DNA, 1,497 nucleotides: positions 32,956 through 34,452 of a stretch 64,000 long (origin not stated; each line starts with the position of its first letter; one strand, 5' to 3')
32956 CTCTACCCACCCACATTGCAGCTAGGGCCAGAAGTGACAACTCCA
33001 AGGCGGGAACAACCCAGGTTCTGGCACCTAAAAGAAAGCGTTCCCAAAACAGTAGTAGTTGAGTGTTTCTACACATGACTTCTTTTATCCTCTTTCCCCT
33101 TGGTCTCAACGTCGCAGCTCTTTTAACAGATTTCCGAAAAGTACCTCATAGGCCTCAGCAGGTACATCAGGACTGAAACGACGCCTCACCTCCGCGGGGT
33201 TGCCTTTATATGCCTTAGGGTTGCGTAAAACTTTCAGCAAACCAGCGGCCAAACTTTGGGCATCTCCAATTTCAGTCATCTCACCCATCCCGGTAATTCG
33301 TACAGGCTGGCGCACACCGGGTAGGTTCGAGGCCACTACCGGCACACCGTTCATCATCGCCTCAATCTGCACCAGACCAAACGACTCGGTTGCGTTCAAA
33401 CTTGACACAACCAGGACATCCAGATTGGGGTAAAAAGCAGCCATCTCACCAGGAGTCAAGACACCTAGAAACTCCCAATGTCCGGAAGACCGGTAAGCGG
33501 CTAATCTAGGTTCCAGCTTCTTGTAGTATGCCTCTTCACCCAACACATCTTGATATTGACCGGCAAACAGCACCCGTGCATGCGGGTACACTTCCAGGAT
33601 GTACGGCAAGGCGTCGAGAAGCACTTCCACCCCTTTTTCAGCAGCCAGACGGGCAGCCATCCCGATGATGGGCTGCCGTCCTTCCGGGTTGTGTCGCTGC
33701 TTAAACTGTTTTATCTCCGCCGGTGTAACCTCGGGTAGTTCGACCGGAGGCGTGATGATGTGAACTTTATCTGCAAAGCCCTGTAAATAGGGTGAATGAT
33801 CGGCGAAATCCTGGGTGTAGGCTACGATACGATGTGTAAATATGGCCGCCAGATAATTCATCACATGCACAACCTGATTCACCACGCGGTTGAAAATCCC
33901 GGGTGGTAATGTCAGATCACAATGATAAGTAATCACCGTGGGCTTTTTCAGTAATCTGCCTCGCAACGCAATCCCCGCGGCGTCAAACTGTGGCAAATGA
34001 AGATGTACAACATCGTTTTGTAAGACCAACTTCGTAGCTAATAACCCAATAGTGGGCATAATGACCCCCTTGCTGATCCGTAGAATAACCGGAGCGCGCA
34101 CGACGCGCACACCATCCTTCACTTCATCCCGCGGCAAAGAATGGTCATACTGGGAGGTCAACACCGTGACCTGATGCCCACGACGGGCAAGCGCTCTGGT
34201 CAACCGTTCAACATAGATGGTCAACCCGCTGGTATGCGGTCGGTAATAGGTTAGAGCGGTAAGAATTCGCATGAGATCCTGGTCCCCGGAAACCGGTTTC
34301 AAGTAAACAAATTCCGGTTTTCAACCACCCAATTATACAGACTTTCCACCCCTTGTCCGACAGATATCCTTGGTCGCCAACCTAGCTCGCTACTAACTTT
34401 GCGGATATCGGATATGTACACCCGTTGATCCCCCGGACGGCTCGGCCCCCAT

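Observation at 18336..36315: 18-kb co-directional operon dominated by five giant polytopic GT-C/YYY membrane proteins: an uncharacterised envelope glycan assembly locus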

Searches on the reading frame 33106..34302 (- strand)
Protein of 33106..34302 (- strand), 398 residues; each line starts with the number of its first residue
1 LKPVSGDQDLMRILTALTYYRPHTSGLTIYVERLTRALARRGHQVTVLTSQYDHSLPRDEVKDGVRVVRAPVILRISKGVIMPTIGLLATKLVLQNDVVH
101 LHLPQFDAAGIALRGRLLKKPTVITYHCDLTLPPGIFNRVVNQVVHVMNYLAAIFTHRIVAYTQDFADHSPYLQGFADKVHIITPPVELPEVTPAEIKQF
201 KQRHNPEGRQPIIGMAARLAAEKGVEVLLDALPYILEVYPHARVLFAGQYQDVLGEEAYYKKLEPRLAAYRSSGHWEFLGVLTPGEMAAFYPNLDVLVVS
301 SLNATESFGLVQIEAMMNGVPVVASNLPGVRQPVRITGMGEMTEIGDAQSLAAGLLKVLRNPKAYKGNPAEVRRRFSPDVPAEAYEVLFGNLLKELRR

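Call 3: search_protein_families(library=pfam, proteins=[window:33106-34302:-], max_evalue=0.01)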
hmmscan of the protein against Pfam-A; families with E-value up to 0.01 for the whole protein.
window:33106-34302:- (398 aa): 7 families
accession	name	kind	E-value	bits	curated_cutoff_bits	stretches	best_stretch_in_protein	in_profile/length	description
PF00534.26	Glycos_transf_1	-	1.6e-27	96.6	26.4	1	198-365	3-162/172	Glycosyl transferases group 1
PF13692.12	Glyco_trans_1_4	-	2.9e-21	76.6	27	1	211-361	2-142/142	Glycosyl transferases group 1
PF13439.12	Glyco_transf_4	-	2.1e-19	70.6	28.5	1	25-189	2-168/170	Glycosyltransferase Family 4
PF13579.12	Glyco_trans_4_4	-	1.5e-17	64.9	29.7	1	26-184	2-156/158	Glycosyl transferase 4-like domain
PF20706.3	GT4-conflict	-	2.2e-09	37.3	26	2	296-377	284-373/385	Family 4 Glycosyltransferase in conflict systems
PF13477.12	Glyco_trans_4_2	-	0.00093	19.8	23.4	1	29-127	11-107/139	Glycosyl transferase 4-like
PF08323.17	Glyco_transf_5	-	0.0014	18.8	22.7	1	23-60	14-50/239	Starch synthase catalytic domain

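Call 4: search_protein_families(library=ncbifam, proteins=[window:33106-34302:-], max_evalue=0.01)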
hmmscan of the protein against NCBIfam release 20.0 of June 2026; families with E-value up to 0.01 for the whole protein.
window:33106-34302:- (398 aa): 28 families (the best 25 are shown)
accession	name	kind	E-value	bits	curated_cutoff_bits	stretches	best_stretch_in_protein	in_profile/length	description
TIGR03449.1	mycothiol_MshA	equivalog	6.6e-18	64.8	462.5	1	158-364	167-372/406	D-inositol-3-phosphate glycosyltransferase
TIGR04047.1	MSMEG_0565_glyc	hypoth_equivalog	5e-16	58.7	259.85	1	222-377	205-359/373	MSMEG_0565 family glycosyltransferase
NF041876.1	EPS_EpsE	equivalog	8.7e-15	54.8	400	1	207-369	211-369/389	exopolysaccharide biosynthesis GT4 family glycosyltransferase EpsE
NF038229.1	Glyco4_Geo_Pelo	equivalog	9.3e-15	54.5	400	1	164-393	122-337/338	GPMC system family 4 glycosyltransferase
TIGR02149.1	glgA_Coryne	subfamily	2.5e-14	53.2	302.4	1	20-363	10-357/391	glycogen synthase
NF053787.1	GlcN_PG_synth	equivalog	3.7e-13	49.1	480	2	287-370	255-335/361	N-acetylglucosaminyl phosphatidylglycerol synthase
NF012028.0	PRK15484.1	subfamily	4.2e-13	49.1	618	1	187-363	170-346/380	lipopolysaccharide N-acetylglucosaminyltransferase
TIGR03999.1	thiol_BshA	equivalog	7.5e-13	48.1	273.7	1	33-392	20-373/375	N-acetyl-alpha-D-glucosaminyl L-malate synthase BshA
TIGR03088.1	stp2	hypoth_equivalog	2.2e-12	46.7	409.05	1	153-393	134-374/374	TIGR03088 family PEP-CTERM/XrtA system glycosyltransferase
TIGR04063.1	stp3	hypoth_equivalog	2.9e-12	46.2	442.05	1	178-367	180-366/397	TIGR04063 family PEP-CTERM/XrtA system glycosyltransferase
NF038295.1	EPS_HpsP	equivalog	1.6e-11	43.8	550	1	183-366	181-357/388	hormogonium polysaccharide biosynthesis glycosyltransferase HpsP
TIGR04157.1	glyco_rSAM_CFB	subfamily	4.1e-11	42.5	400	1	198-340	215-345/406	TIGR04157 family glycosyltransferase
TIGR02095.1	glgA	subfamily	1e-09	37.6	328.45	1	208-361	292-441/477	glycogen/starch synthase, ADP-glucose type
NF049988.1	MGlcDAGSynMgs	equivalog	1.5e-09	37.8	400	1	195-323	198-317/398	alpha-monoglucosyldiacylglycerol synthase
NF038298.1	EPS_HpsO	equivalog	1.6e-09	37.1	575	1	155-364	146-355/388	hormogonium polysaccharide biosynthesis glycosyltransferase HpsO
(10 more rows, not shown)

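Call 30: search_solved_structures(query=window:33106-34302:-, max_evalue=0.00001)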
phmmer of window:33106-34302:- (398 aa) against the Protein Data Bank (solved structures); distinct sequences matched with E-value up to 0.00001: 15.
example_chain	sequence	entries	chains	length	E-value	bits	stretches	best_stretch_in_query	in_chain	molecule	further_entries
4n9w_A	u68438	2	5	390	1.5e-16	64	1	11-374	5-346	GDP-mannose-dependent alpha-(1-2)-phosphatidylinositol mannosyltransferase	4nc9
2gej_A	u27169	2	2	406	1.9e-16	63.6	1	15-373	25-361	PHOSPHATIDYLINOSITOL MANNOSYLTRANSFERASE (PimA)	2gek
6kih_A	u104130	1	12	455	2.7e-11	46.6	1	205-387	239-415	Tll1590 protein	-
4xso_B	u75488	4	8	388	4.4e-11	46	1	96-353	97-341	Alr3699 protein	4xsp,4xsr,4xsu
6d9t_A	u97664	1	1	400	8.3e-09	38.5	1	288-395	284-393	Glycosyl transferase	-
6n1x_A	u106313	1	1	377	1.2e-08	37.9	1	288-395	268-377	Glycosyltransferase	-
3c4q_A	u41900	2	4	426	4.5e-08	36.1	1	166-334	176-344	Predicted glycosyltransferases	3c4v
3c48_A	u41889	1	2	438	4.8e-08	36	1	166-334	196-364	Predicted glycosyltransferases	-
3mbo_A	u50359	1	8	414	4.9e-07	32.7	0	301-394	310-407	Glycosyltransferase, group 1 family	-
2jjm_A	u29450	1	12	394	6e-07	32.4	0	301-394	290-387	GLYCOSYL TRANSFERASE, GROUP 1 FAMILY PROTEIN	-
5d00_A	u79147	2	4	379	1e-06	31.6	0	302-364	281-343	N-acetyl-alpha-D-glucosaminyl L-malate synthase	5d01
3oka_A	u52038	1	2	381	2.5e-06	30.3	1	193-363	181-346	GDP-mannose-dependent alpha-(1-6)-phosphatidylinositol monomannoside mannosyltransferase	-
3okc_A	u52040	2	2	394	2.6e-06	30.2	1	193-364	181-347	GDP-mannose-dependent alpha-(1-6)-phosphatidylinositol monomannoside mannosyltransferase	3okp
7qsg_A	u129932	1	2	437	4.2e-06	29.6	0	282-368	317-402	D-inositol 3-phosphate glycosyltransferase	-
2x6q_A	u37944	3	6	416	5.1e-06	29.3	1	189-376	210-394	TREHALOSE-SYNTHASE TRET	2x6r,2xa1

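Call 52: find_related_loci(query=A3, collection=metagenome_contigs, flank=10000)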
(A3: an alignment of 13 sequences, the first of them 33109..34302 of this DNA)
Query A3 (398 aa) in metagenome_contigs; peptide patterns used: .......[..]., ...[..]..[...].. (x = any residue, [..] = any of these).
600 stretches matched a pattern (row limit reached: there are more); 590 encode a relative of the query (tblastn E <= 1e-3); the best 80 are kept; 80 distinct loci.
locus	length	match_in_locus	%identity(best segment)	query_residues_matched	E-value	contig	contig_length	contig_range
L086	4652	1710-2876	74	4-392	0e+0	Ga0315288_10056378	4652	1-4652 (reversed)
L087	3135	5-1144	69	17-396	0e+0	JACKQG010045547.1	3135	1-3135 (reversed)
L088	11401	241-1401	68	11-397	3e-179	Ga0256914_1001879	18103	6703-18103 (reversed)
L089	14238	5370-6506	69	11-389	2e-179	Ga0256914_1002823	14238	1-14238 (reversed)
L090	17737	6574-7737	67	11-398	1e-175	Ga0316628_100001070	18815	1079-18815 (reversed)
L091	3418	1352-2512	67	11-393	0e+0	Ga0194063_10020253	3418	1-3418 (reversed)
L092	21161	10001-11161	66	10-396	3e-175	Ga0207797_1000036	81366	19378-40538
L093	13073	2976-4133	65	11-396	5e-174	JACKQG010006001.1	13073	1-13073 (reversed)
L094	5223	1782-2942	66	11-397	3e-177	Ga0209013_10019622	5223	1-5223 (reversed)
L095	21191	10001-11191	63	2-398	1e-171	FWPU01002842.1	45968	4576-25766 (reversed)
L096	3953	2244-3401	64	11-396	3e-178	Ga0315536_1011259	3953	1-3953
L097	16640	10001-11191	63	2-398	8e-171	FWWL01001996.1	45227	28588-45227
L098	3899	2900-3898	75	4-336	1e-176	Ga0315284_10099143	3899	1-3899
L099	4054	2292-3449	64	11-396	9e-176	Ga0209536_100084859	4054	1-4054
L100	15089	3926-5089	64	11-398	9e-170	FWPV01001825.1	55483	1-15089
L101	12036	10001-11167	66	8-396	9e-170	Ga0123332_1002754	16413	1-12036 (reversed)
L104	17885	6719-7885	66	8-396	7e-169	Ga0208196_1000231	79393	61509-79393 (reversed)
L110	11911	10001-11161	66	11-397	9e-168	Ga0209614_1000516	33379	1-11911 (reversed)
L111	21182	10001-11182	64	3-396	7e-168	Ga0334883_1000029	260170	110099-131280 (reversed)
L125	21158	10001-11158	64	11-396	1e-165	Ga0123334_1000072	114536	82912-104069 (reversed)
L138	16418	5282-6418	65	11-389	7e-164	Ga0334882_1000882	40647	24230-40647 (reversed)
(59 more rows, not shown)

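Call 58: search_protein_families(library=pfam, proteins=[L111:5320-7338:-, L111:7774-8895:+, L111:11963-13372:+, L111:13472-14326:+, L111:14336-15274:+, L111:15494-16717:+, L111:16686-17885:+, L111:17962-19044:+, L111:19041-19952:+, L111:19976-21058:+], max_evalue=0.0001)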
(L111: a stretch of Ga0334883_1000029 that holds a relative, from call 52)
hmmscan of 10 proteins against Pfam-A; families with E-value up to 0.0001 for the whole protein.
L111:5320-7338:- (672 aa): 1 family
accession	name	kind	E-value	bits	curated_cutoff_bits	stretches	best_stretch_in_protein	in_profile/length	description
PF13231.12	PMT_2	-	3.5e-10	40.8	26.1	1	215-342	2-129/160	Dolichyl-phosphate-mannose-protein mannosyltransferase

L111:7774-8895:+ (373 aa): 1 family
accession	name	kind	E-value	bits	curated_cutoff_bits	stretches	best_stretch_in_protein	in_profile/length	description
PF03706.18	LPG_synthase_TM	-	3.1e-38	132.4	33.4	1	27-340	1-302/302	Lysylphosphatidylglycerol synthase TM region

L111:11963-13372:+ (469 aa): 0 families

L111:13472-14326:+ (284 aa): 1 family
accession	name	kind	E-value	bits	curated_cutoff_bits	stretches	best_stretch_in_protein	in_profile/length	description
PF02585.22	PIG-L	-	8.8e-14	52.6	28.2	1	30-159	1-128/129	GlcNAc-PI de-N-acetylase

L111:14336-15274:+ (312 aa): 2 families
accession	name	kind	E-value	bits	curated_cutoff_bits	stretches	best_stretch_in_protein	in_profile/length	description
PF00483.29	NTP_transferase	-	8.3e-07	29.3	21.2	1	8-281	3-226/245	Nucleotidyl transferase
PF12804.13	NTP_transf_3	-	3.2e-05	24.6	27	1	8-59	2-49/160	MobA-like NTP transferase domain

L111:15494-16717:+ (407 aa): 5 families
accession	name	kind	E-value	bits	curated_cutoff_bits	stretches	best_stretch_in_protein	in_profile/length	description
PF00480.26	ROK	-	5.8e-54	184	22.9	1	91-395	2-291/294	ROK family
PF12802.13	MarR_2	-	1.1e-07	32.3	27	1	26-66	11-52/61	MarR family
PF01047.28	MarR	-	4.3e-07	30.2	24.6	1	27-65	10-48/59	MarR family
PF13412.12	HTH_24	-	4.8e-07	29.7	21.9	1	27-65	10-48/48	Winged helix-turn-helix DNA-binding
PF13545.12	HTH_Crp_2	-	3.9e-05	24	27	0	35-68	23-56/70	Crp-like helix-turn-helix domain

L111:16686-17885:+ (399 aa): 2 families
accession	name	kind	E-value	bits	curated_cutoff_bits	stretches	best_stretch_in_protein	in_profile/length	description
PF07075.17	NamZ_N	-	1.5e-79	266.6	26.9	1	36-236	1-202/203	Exo-beta-N-acetylmuramidase NamZ, N-terminal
PF20732.2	NamZ_C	-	1e-57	195.6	25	1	241-398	2-152/152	Exo-beta-N-acetylmuramidase NamZ, C-terminal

L111:17962-19044:+ (360 aa): 1 family
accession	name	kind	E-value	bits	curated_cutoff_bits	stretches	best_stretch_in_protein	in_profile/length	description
PF00528.27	BPD_transp_1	-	4.2e-35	121.6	26.4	1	146-355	1-183/184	Binding-protein-dependent transport system inner membrane component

L111:19041-19952:+ (303 aa): 1 family
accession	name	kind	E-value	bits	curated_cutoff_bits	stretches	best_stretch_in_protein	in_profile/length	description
PF00528.27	BPD_transp_1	-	2.1e-20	73.7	26.4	1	115-301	1-183/184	Binding-protein-dependent transport system inner membrane component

L111:19976-21058:+ (360 aa): 3 families
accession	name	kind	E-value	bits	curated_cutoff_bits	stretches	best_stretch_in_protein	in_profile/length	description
PF00005.33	ABC_tran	-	4.1e-25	89.4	25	1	35-196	2-137/137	ABC transporter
PF08352.17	oligo_HPY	-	1.4e-20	73.9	27.1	1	247-311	1-65/65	Oligopeptide/dipeptide transporter, C-terminal region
PF13304.12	AAA_21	-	1.1e-08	35.9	27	1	151-226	221-298/304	AAA domain, putative AbiEii toxin, Type IV TA system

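Call 59: search_protein_families(library=ncbifam, proteins=[L111:14336-15274:+, L111:13472-14326:+, L111:11963-13372:+, L111:5320-7338:-, L111:10025-11185:+], max_evalue=0.00001)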
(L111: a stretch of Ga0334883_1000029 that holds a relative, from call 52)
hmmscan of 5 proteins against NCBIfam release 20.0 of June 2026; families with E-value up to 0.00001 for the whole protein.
L111:14336-15274:+ (312 aa): 1 family
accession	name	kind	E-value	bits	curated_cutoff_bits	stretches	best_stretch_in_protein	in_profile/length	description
TIGR03992.1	Arch_glmU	subfamily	3.6e-06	26.1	292.1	0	8-135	4-118/393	bifunctional sugar-1-phosphate nucleotidylyltransferase/acetyltransferase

L111:13472-14326:+ (284 aa): 0 families

L111:11963-13372:+ (469 aa): 0 families

L111:5320-7338:- (672 aa): 0 families

L111:10025-11185:+ (386 aa): 17 families
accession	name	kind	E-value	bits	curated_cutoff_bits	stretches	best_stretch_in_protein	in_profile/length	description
TIGR03449.1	mycothiol_MshA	equivalog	8.9e-19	67.7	462.5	1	168-381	188-402/406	D-inositol-3-phosphate glycosyltransferase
TIGR03999.1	thiol_BshA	equivalog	1.2e-17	63.9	273.7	1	255-383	246-374/375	N-acetyl-alpha-D-glucosaminyl L-malate synthase BshA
TIGR04047.1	MSMEG_0565_glyc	hypoth_equivalog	2.1e-16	60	259.85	1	212-378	205-370/373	MSMEG_0565 family glycosyltransferase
NF041876.1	EPS_EpsE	equivalog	1.1e-14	54.4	400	1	204-373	218-387/389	exopolysaccharide biosynthesis GT4 family glycosyltransferase EpsE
TIGR03088.1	stp2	hypoth_equivalog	1.3e-14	54.1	409.05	1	193-383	187-374/374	TIGR03088 family PEP-CTERM/XrtA system glycosyltransferase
TIGR04063.1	stp3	hypoth_equivalog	1.3e-14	53.9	442.05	1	198-375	211-384/397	TIGR04063 family PEP-CTERM/XrtA system glycosyltransferase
NF038229.1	Glyco4_Geo_Pelo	equivalog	2.5e-13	49.8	400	1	164-383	129-337/338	GPMC system family 4 glycosyltransferase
NF053787.1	GlcN_PG_synth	equivalog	3.9e-12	45.7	480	1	294-382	270-359/361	N-acetylglucosaminyl phosphatidylglycerol synthase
NF012028.0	PRK15484.1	subfamily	1.5e-11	44.1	618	1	199-354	192-347/380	lipopolysaccharide N-acetylglucosaminyltransferase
TIGR02095.1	glgA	subfamily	4.6e-11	42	328.45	1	198-381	292-476/477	glycogen/starch synthase, ADP-glucose type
NF038298.1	EPS_HpsO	equivalog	3.2e-10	39.3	575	1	184-354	185-355/388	hormogonium polysaccharide biosynthesis glycosyltransferase HpsO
NF038295.1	EPS_HpsP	equivalog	4.6e-10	39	550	1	189-381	196-386/388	hormogonium polysaccharide biosynthesis glycosyltransferase HpsP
TIGR02149.1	glgA_Coryne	subfamily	2e-09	37.1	302.4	1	168-372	169-380/391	glycogen synthase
NF038011.1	PelF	equivalog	2.7e-09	36.6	100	1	193-358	299-464/489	GT4 family glycosyltransferase PelF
TIGR04157.1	glyco_rSAM_CFB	subfamily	1.7e-08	33.9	400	1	201-339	228-354/406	TIGR04157 family glycosyltransferase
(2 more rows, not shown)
